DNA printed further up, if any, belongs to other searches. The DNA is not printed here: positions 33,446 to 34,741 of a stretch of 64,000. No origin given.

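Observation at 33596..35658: Candidate novel two-gene module: degenerate-ATPase/winged-helix protein coupled to a P-loop kinase-like protein with an unknown N-domain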

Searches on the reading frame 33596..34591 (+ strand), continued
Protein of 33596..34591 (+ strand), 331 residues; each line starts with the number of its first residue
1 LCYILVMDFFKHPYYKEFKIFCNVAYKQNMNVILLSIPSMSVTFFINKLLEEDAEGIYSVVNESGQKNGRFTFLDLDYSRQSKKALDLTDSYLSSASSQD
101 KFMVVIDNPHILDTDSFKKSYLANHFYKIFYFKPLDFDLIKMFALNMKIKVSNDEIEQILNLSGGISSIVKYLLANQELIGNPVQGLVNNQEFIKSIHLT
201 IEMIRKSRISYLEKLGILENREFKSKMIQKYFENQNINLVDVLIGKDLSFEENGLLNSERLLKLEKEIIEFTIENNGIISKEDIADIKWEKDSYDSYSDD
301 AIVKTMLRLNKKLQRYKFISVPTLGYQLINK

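Call 92: search_protein_families(library=pfam, alignment_id=A9, max_evalue=0.1)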
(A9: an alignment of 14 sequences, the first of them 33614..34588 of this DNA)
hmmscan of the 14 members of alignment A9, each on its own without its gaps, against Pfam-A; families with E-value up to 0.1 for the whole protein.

A. member 1, window:33614-34588:+ (325 aa): 0 families

B. families by the number of members that match (of 14 scanned): 15 families
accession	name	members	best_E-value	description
PF00486.34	Trans_reg_C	5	1.5e-08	Transcriptional regulatory protein, C terminal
PF06619.16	DUF1149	1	0.00052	Protein of unknown function (DUF1149)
PF00493.29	MCM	1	0.0018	MCM P-loop domain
PF12366.13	Casc1_C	1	0.0022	Cancer susceptibility candidate 1 C-terminal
PF01596.23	Methyltransf_3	1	0.0033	O-methyltransferase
PF23525.1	Methyltransf_36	1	0.01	AprA MT2-like domain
PF13971.11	Mei4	1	0.012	Meiosis-specific protein Mei4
PF19266.4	CIS_tube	1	0.018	Contractile injection system tube protein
PF21739.2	DUF6866_N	1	0.03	Family of unknown function (DUF6866) N-terminal domain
PF25325.1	EF-hand_EFHB_C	1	0.045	EFHB C-terminal EF-hand domain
PF21837.1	DUF6896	1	0.058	Domain of unknown function (DUF6896)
PF04043.20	PMEI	1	0.062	Plant invertase/pectin methylesterase inhibitor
PF04851.21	ResIII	1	0.067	Type III restriction enzyme, res subunit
PF08279.18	HTH_11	1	0.078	HTH domain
PF24731.1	DUF7683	1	0.087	Domain of unknown function (DUF7683)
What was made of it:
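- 33614..34591 (+): Gene 1 (G1, 325 aa): AAA+-fold pseudo-ATPase (about res 1-130 alpha/beta base, about 131-228 helical lid) plus a C-terminal OmpR/PhoB/ToxR-type winged helix (about res 236-325). Trans_reg_C hit in 5/14 homologues, best 1.5e-8 (call 92).
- On OmpR/PhoB-type winged helix (Pfam Trans_reg_C, PF00486): 5 of 14 homologues hit, best E 1.5e-8, and it is the only family hit by more than one member (call 92).
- On Two-component response regulator: No Response_reg hit in any of 14 homologues (call 92).
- On AAA+ ATPase: One homologue weakly hits the MCM P-loop family (call 92).
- Closest known: AAA+ proteins with a C-terminal winged helix. Different: No AAA-type Pfam family is hit by more than one of the 14 homologues (a single weak MCM P-loop hit, E 1.8e-3; call 92).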

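Call 93: search_solved_structures(query=A9, max_evalue=1, show_alignments=1)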
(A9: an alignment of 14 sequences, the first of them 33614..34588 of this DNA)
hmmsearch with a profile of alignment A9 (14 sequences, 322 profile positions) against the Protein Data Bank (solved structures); distinct sequences matched with E-value up to 1: 6.
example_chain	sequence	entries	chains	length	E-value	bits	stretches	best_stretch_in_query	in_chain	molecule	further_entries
8b4c_D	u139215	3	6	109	0.022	17.5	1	247-321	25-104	Cholera toxin transcriptional activator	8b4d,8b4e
8b4b_W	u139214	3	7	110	0.023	17.4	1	247-321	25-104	Cholera toxin transcriptional activator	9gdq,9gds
7cx5_A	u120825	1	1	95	0.043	16.5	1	245-320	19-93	Transcriptional regulatory protein CssR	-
7nmb_A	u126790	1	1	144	0.043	16.5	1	246-321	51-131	Cholera toxin transcriptional activator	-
7e1d_B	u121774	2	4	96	0.19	14.4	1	251-320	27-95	DNA-binding response regulator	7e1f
7e92_A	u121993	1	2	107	0.23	14.1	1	251-320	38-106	DNA-binding response regulator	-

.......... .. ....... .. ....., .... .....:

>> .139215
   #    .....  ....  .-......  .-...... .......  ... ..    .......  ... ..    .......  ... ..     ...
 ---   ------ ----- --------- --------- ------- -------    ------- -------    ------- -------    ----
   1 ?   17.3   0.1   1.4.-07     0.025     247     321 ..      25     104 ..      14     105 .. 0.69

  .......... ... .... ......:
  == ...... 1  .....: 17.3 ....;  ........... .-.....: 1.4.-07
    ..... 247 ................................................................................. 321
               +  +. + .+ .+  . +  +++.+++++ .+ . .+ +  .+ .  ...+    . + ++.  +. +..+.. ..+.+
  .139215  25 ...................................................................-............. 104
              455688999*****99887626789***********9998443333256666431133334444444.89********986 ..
